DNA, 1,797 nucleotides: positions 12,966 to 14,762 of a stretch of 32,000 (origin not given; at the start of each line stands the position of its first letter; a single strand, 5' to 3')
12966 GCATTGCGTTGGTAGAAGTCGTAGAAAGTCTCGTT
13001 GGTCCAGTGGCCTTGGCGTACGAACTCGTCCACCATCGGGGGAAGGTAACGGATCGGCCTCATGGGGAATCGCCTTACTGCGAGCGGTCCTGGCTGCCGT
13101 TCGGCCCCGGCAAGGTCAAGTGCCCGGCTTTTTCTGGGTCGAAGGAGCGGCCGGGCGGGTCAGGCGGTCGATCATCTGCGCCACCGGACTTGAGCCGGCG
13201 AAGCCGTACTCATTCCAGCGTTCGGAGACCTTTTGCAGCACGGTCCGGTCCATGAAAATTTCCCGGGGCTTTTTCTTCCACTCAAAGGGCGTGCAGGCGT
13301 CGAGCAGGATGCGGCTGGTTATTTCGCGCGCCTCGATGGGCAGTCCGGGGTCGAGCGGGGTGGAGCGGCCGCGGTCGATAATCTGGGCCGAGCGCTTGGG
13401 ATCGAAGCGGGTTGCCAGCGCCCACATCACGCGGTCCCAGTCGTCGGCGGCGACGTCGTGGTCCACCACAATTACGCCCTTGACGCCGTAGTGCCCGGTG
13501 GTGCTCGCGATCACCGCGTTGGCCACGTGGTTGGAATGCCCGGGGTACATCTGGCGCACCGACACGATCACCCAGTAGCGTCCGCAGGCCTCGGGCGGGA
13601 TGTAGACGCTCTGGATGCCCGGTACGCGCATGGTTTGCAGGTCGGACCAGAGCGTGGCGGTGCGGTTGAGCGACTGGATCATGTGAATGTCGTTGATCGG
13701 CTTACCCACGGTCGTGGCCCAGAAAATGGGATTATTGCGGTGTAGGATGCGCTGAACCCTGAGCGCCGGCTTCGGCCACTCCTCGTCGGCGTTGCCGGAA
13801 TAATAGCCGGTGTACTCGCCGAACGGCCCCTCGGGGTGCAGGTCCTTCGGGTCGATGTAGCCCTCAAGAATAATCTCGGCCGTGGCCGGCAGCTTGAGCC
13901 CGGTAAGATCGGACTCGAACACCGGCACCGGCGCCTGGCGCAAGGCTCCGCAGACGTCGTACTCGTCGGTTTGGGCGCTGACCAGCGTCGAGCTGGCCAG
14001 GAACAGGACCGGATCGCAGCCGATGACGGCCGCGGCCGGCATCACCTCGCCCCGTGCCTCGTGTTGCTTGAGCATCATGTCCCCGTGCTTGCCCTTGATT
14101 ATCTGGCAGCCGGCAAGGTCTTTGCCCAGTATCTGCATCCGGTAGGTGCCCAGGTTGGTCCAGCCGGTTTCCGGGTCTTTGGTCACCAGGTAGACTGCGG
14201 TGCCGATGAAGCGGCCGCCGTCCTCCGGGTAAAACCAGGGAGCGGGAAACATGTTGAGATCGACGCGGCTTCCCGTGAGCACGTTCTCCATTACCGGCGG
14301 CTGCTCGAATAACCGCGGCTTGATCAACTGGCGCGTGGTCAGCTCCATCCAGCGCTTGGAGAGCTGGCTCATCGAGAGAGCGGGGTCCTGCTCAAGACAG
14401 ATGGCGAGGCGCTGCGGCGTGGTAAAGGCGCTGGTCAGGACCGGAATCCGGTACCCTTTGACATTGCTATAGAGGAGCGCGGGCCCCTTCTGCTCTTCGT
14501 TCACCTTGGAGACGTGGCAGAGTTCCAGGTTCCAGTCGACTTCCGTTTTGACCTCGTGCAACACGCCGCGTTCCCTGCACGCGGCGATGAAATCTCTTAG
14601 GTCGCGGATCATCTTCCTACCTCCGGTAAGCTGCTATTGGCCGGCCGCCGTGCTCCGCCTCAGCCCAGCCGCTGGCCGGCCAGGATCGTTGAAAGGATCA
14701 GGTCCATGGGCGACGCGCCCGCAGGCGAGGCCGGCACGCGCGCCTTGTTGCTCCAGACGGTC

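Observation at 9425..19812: Compact sigma-54/XylR-controlled 'phosphorylate, carboxylate, CoA-ligate' aromatic activation cluster with a non-canonical subunit set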

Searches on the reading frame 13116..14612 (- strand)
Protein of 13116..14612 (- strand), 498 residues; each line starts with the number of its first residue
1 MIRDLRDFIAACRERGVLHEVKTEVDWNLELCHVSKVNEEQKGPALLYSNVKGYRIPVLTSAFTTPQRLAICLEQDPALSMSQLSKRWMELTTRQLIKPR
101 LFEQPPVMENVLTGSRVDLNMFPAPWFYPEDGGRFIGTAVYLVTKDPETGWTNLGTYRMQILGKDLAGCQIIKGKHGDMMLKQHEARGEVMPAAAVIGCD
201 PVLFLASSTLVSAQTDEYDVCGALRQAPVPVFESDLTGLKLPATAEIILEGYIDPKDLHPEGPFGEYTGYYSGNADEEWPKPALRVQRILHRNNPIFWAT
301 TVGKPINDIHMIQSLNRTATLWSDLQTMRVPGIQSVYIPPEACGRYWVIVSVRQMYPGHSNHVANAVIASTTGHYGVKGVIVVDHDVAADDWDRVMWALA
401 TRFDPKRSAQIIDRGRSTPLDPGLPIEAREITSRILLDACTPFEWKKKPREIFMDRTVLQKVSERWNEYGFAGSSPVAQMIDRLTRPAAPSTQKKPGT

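Call 3: search_protein_families(library=pfam, proteins=[window:13116-14612:-], max_evalue=0.01)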
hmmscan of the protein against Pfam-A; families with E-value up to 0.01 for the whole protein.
window:13116-14612:- (498 aa): 3 families
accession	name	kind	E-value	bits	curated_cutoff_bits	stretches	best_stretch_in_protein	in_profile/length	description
PF01977.22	UbiD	-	6.8e-66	221.8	23.3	1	104-305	7-206/206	3-octaprenyl-4-hydroxybenzoate carboxy-lyase Rift-related domain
PF20696.2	UbiD_C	-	2.3e-33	115.3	24.2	1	310-439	1-127/127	3-octaprenyl-4-hydroxybenzoate carboxy-lyase C-terminal domain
PF20695.2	UbiD_N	-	2.5e-18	66.4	24.3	1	9-87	1-77/78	3-octaprenyl-4-hydroxybenzoate carboxy-lyase N-terminal domain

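Call 4: search_protein_families(library=ncbifam, proteins=[window:13116-14612:-], max_evalue=0.01)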
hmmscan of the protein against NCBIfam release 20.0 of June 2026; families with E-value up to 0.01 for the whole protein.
window:13116-14612:- (498 aa): 7 families
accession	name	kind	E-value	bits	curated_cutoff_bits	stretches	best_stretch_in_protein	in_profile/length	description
TIGR02724.1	phenyl_P_beta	equivalog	3.8e-177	589.4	468.95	1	4-471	2-471/472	phenylphosphate carboxylase subunit beta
TIGR00148.1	TIGR00148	subfamily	9.9e-103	344.1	244.85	1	5-441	1-437/438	UbiD family decarboxylase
NF041204.1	VdcC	exception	1.8e-88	297.1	650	1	3-450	2-446/467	non-oxidative hydroxyarylic acid decarboxylases subunit C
TIGR03701.1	mena_SCO4490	equivalog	3.7e-84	283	495.9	1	7-417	1-418/433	menaquinone biosynthesis decarboxylase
NF008175.0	PRK10922.1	equivalog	1.1e-70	238.5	788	2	102-469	125-488/497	4-hydroxy-3-polyprenylbenzoate decarboxylase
TIGR02723.1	phenyl_P_alpha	equivalog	7.8e-58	196.3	564.6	1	5-472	10-482/485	phenylphosphate carboxylase subunit alpha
NF041219.1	BagN_FevL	exception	6.1e-49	166.8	1000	1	2-409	17-438/502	bagremycin/ferroverdin biosynthesis UbiD family decarboxylase BagN/FevL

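Call 7: find_encoding_contigs(protein=window:13116-14612:-, flank=10000, max_places=6)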
Protein window:13116-14612:- (498 aa): 24 contigs read that carry it; 6 places shown.
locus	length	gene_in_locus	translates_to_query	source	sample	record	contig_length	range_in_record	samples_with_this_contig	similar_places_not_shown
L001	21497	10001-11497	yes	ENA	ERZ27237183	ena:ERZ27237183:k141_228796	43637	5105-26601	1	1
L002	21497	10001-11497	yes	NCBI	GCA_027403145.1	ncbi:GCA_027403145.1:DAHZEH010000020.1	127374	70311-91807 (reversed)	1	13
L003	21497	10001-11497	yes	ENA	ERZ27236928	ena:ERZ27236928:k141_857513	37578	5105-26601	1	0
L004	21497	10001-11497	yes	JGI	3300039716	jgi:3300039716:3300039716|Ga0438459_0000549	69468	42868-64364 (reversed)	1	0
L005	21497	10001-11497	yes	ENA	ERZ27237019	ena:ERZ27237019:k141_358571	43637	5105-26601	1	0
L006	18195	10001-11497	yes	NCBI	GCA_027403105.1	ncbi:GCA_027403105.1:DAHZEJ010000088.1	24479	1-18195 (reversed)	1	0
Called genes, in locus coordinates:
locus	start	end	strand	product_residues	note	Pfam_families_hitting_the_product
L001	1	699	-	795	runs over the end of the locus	PF13620:CarboxypepD_reg, PF07715:Plug, PF00593:TonB_dep_Rec_b-barrel, PF25183:OMP_b-brl_4 (weak)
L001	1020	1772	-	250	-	PF13085:Fer2_3, PF13183:Fer4_8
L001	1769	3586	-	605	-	PF00890:FAD_binding_2, PF01266:DAO (faint), PF03486:HI0933_like (faint), PF07992:Pyr_redox_2 (faint), PF02910:Succ_DH_flav_C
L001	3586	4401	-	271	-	-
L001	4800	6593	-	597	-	PF06505:XylR_N, PF02830:V4R, PF00158:Sigma54_activat, PF14532:Sigma54_activ_2, PF07728:AAA_5 (weak), PF25601:AAA_lid_14, PF02954:HTH_8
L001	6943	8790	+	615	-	PF00391:PEP-utilizers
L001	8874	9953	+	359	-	PF01326:PPDK_N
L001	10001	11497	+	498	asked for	PF20695:UbiD_N, PF01977:UbiD, PF20696:UbiD_C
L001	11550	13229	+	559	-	PF00501:AMP-binding, PF13193:AMP-binding_C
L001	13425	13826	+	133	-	PF21758:LpdD_chaperone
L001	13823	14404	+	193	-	PF02441:Flavoprotein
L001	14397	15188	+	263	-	PF00149:Metallophos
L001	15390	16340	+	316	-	PF01040:UbiA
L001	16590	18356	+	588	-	PF05643:GNA1162-like (faint)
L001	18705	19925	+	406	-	PF00155:Aminotran_1_2 (weak), PF00266:Aminotran_5, PF01212:Beta_elim_lyase, PF01041:DegT_DnrJ_EryC1 (weak)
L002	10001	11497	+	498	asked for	PF20695:UbiD_N, PF01977:UbiD, PF20696:UbiD_C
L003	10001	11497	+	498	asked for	PF20695:UbiD_N, PF01977:UbiD, PF20696:UbiD_C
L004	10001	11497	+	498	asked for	PF20695:UbiD_N, PF01977:UbiD, PF20696:UbiD_C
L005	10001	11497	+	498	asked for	PF20695:UbiD_N, PF01977:UbiD, PF20696:UbiD_C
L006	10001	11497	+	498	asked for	PF20695:UbiD_N, PF01977:UbiD, PF20696:UbiD_C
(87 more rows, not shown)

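Call 8: find_homologous_proteins(query=window:13116-14612:-)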
Query window:13116-14612:- (498 aa): 6460 proteins with E <= 0.001 among 8000 candidates; the best 120 are listed.
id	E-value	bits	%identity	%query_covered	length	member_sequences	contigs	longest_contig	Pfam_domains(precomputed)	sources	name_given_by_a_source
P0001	0.0e+0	1167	100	100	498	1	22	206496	PF20696.3,PF01977.23,PF20695.3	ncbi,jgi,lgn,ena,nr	ncbi:MAG: phenylphosphate carboxylase subunit beta [Deltaproteobacteria bacterium]|jgi:4-hydroxy-3-p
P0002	0.0e+0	1011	85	99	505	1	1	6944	PF20696.3,PF01977.23,PF20695.3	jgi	jgi:phenylphosphate carboxylase beta subunit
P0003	7.4e-292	986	85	98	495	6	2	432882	PF20696.3,PF01977.23,PF20695.3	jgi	jgi:4-hydroxy-3-polyprenylbenzoate decarboxylase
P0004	5.4e-282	954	81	98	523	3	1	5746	PF20696.3,PF01977.23,PF20695.3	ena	-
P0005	1.7e-280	949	82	98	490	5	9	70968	PF20696.3,PF01977.23,PF20695.3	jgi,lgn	jgi:4-hydroxy-3-polyprenylbenzoate decarboxylase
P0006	1.9e-278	942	80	99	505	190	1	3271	PF20696.3,PF01977.23,PF20695.3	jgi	-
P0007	8.5e-276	933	78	99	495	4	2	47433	PF20696.3,PF01977.23,PF20695.3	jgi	-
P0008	6.8e-274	927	80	98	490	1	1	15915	PF20696.3,PF01977.23,PF20695.3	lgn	-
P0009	1.2e-273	926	79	98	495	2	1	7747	PF20696.3,PF01977.23,PF20695.3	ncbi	-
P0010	3.0e-272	922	79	98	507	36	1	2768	PF20696.3,PF01977.23,PF20695.3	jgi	jgi:phenylphosphate carboxylase beta subunit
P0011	3.9e-271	918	77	99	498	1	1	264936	PF20696.3,PF01977.23,PF20695.3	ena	-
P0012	5.0e-271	918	78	98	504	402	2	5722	PF20696.3,PF01977.23,PF20695.3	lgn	-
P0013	5.2e-270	914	77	99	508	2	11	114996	PF20696.3,PF01977.23,PF20695.3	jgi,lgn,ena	-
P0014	3.9e-269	911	76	99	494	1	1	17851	PF20696.3,PF01977.23,PF20695.3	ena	-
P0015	7.0e-269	910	78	98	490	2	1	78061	PF20696.3,PF01977.23,PF20695.3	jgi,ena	-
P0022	2.7e-266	902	76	98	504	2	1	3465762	PF20696.3,PF01977.23,PF20695.3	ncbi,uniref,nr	ncbi:3-polyprenyl-4-hydroxybenzoate carboxy-lyase [Georgfuchsia toluolica]|uniref:3-polyprenyl-4-hyd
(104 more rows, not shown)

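Call 15: find_related_loci(query=A1, collection=genome_contigs, flank=10000)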
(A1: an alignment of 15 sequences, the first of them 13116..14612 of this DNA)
Query A1 (498 aa) in genome_contigs; peptide patterns used: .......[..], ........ (x = any residue, [..] = any of these).
599 stretches matched a pattern (row limit reached: there are more); 588 encode a relative of the query (tblastn E <= 1e-3); the best 80 are kept; 80 distinct loci.
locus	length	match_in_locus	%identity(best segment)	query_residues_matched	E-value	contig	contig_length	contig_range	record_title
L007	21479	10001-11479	79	2-494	0e+0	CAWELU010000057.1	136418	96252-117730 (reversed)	MAG: uncultured beta proteobacterium isolate MFD05674.bin.2.160 genome assembly, contig: contig_73243, whole genome shot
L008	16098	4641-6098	79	2-487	0e+0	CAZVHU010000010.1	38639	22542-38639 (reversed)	MAG TPA_asm: uncultured Enterobacteriaceae bacterium isolate binchicken_co274_117 genome assembly, contig: NODE_2680_len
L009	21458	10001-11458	79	2-487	0e+0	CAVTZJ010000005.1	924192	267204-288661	MAG: uncultured proteobacterium isolate MFD04428.bin.1.4 genome assembly, contig: contig_52594, whole genome shotgun seq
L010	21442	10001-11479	79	2-494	0e+0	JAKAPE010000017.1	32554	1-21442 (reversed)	MAG: Proteobacteria bacterium isolate YF1.bin4 NODE_1367_length_32554_cov_2.010547, whole genome shotgun sequence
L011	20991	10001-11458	79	2-487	0e+0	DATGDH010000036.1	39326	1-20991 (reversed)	MAG TPA_asm: Burkholderiales bacterium isolate SMAG_U9669 k141_608675, whole genome shotgun sequence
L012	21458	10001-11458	79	2-487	0e+0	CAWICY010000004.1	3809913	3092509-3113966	MAG: uncultured proteobacterium isolate MFD00822.bin.1.211 genome assembly, contig: contig_20852, whole genome shotgun s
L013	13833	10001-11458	80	2-487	0e+0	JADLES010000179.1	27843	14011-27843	MAG: Burkholderiales bacterium isolate SJ335 c_000000683672, whole genome shotgun sequence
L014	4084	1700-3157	79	2-487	0e+0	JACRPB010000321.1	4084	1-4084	MAG: Rhodocyclales bacterium isolate NC_groundwater_1976_Pr3_S-0.2um_66_3 scaffold_738044, whole genome shotgun sequence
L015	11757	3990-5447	78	2-487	0e+0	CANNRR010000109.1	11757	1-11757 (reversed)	MAG: Burkholderiales bacterium isolate RH-9nov16-185 genome assembly, contig: RH-9nov16-C-C12508, whole genome shotgun s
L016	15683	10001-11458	79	2-487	0e+0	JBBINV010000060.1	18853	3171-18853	MAG: Betaproteobacteria bacterium isolate FAS170219_bin_264 NODE_1054_length_18853_cov_7.372114, whole genome shotgun se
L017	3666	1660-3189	76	2-497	0e+0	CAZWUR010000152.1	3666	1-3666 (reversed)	MAG TPA_asm: uncultured Rubrivivax sp. isolate binchicken_co351_8 genome assembly, contig: NODE_8121_length_3666_cov_11.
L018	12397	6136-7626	77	2-497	0e+0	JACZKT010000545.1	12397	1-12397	MAG: Rubrivivax sp. isolate MAG52 rubrivivax_1_contig_1125839, whole genome shotgun sequence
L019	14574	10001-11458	77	2-487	0e+0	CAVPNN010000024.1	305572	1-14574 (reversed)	MAG: uncultured beta proteobacterium isolate MFD09964.bin.1.44 genome assembly, contig: contig_6979, whole genome shotgu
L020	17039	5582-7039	77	2-487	0e+0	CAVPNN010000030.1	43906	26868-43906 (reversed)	MAG: uncultured beta proteobacterium isolate MFD09964.bin.1.44 genome assembly, contig: contig_86452, whole genome shotg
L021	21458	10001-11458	79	2-487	0e+0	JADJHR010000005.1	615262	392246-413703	MAG: Rubrivivax sp. isolate Ega_18-Q3-R5-49_BATAC.212 tig00001067-10-6138540, whole genome shotgun sequence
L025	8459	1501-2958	78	2-487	0e+0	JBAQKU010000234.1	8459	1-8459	MAG: Telluria sp. isolate MFD12080_ilm_asm_bin4 k127_57802, whole genome shotgun sequence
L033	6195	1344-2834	75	1-497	0e+0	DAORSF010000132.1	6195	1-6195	MAG TPA_asm: Burkholderiaceae bacterium isolate AMR_MDS_5324 NODE_8348_length_6195_cov_8.506352, whole genome shotgun se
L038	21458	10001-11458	76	2-487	0e+0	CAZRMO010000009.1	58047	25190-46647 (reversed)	MAG TPA_asm: uncultured Enterobacteriaceae bacterium isolate binchicken_co224_260 genome assembly, contig: NODE_349_leng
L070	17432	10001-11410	66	2-471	0e+0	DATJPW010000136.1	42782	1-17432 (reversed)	MAG TPA_asm: Desulfomonilaceae bacterium isolate SMAG_U14923 k141_3710468, whole genome shotgun sequence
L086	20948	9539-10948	59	4-471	0e+0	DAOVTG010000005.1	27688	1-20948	MAG TPA_asm: Deltaproteobacteria bacterium isolate CSMAG_1647 CSMAG_1647_k141_5845004_length_27688_cov_32.9806, whole ge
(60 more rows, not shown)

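Call 21: search_protein_families(library=pfam, proteins=[L033:2866-4128:+, L010:13298-13993:+, L008:8335-8880:+, L007:13232-13846:+, L086:12108-13112:+, L070:6120-6644:+, L019:4378-4959:+, L038:3138-3845:-, L086:4517-5443:-], max_evalue=0.01)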
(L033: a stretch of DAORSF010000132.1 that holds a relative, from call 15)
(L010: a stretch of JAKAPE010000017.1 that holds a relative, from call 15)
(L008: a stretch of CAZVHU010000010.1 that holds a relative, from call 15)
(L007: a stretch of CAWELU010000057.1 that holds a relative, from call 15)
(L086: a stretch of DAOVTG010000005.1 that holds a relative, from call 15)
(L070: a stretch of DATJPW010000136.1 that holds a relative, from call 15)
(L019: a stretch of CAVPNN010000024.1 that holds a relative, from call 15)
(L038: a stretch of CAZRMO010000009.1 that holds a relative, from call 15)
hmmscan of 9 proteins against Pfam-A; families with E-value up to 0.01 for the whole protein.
L033:2866-4128:+ (420 aa): 2 families
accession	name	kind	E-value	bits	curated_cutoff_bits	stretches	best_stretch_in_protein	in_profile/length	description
PF23189.1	UPF0261_C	-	4.1e-68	229.3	27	1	190-405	1-217/218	Uncharacterised protein family (UPF0261) C-terminal domain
PF06792.17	UPF0261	-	6.3e-49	166.8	27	1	4-182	2-175/176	Uncharacterised protein family (UPF0261) N-terminal domain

L010:13298-13993:+ (231 aa): 1 family
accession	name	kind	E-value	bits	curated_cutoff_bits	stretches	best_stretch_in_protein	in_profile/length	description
PF00571.33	CBS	-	2.6e-25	88.9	24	2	3-54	1-53/57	CBS domain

L008:8335-8880:+ (181 aa): 1 family
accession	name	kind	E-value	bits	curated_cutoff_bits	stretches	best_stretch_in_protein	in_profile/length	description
PF09523.15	DUF2390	-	2.5e-29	102.1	25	1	22-125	2-106/106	Protein of unknown function (DUF2390)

L007:13232-13846:+ (204 aa): 0 families

L086:12108-13112:+ (334 aa): 1 family
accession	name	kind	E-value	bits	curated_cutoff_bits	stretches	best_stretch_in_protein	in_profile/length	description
PF13557.12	Phenol_MetA_deg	-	2.7e-50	172.1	22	1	67-329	1-241/242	Putative MetA-pathway of phenol degradation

L070:6120-6644:+ (174 aa): 1 family
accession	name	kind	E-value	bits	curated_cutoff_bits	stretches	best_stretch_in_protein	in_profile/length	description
PF01243.27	PNPOx_N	-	1.4e-06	29.1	28.1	1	20-111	11-93/120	Pyridoxamine 5'-phosphate oxidase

L019:4378-4959:+ (193 aa): 0 families

L038:3138-3845:- (235 aa): 4 families
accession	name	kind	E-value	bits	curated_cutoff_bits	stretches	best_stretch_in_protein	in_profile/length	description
PF13419.12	HAD_2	-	3.4e-19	70.1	23.8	1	30-208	2-177/178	Haloacid dehalogenase-like hydrolase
PF00702.32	Hydrolase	-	8.1e-18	65.9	26.4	1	27-203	2-191/191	haloacid dehalogenase-like hydrolase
PF13242.12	Hydrolase_like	-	1.7e-09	37.9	22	1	166-234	4-75/75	HAD-hyrolase-like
PF12710.13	HAD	-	1.7e-06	29.1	27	1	29-196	1-185/189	haloacid dehalogenase-like hydrolase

L086:4517-5443:- (308 aa): 2 families
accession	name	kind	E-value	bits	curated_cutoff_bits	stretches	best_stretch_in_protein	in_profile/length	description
PF03466.25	LysR_substrate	-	7.6e-35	120.6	28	1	94-299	3-206/209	LysR substrate binding domain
PF00126.33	HTH_1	-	2.1e-14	53.7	26.6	1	8-68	1-60/60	Bacterial regulatory helix-turn-helix protein, lysR family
